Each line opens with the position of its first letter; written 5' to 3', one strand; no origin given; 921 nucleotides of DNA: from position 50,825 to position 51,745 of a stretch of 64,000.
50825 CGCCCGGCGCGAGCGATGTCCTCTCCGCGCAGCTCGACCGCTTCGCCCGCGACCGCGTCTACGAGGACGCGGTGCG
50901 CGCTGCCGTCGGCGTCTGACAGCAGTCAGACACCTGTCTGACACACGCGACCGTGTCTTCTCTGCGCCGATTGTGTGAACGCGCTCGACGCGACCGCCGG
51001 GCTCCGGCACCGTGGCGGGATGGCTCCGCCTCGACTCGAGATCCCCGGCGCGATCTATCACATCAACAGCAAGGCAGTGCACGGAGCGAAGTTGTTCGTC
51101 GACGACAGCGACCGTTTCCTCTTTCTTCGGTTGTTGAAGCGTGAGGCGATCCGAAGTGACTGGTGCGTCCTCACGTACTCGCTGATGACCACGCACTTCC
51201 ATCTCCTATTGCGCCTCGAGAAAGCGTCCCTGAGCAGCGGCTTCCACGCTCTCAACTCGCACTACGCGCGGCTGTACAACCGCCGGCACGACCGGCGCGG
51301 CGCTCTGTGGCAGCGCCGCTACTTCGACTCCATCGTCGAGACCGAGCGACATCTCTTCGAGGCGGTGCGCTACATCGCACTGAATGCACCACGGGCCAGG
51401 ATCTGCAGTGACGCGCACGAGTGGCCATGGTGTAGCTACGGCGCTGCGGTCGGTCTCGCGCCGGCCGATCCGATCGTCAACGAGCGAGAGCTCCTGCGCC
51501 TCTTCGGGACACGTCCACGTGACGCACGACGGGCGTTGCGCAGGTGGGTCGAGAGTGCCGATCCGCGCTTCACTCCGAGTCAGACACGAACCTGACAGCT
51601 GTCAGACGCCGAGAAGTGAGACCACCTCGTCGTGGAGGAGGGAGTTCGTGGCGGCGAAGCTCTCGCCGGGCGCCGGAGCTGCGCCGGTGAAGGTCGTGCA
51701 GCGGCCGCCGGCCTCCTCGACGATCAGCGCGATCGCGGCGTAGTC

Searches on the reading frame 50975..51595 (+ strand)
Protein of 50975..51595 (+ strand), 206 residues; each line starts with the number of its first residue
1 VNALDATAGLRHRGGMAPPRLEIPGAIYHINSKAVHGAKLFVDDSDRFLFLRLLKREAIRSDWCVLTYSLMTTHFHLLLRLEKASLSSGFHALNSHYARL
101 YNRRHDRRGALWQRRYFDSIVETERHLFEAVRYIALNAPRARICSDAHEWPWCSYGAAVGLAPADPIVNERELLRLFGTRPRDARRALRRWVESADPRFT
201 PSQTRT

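Call 14: search_protein_families(library=pfam, proteins=[window:50975-51595:+])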
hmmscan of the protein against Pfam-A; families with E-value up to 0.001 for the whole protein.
window:50975-51595:+ (206 aa): 1 family
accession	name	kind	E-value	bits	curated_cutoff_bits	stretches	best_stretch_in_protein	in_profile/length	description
PF01797.21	Y1_Tnp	-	1.4e-08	35.3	23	1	41-135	20-119/121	Transposase IS200 like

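Call 41: search_protein_families(library=ncbifam, proteins=[window:50975-51595:+], max_evalue=0.01)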
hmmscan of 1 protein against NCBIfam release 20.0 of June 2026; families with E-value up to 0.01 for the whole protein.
window:50975-51595:+ (206 aa): 1 family
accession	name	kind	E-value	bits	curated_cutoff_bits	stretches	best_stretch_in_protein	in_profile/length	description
NF047646.1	REP_Tyr_transpos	equivalog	3.7e-20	72.3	80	1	20-153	4-146/146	REP-associated tyrosine transposase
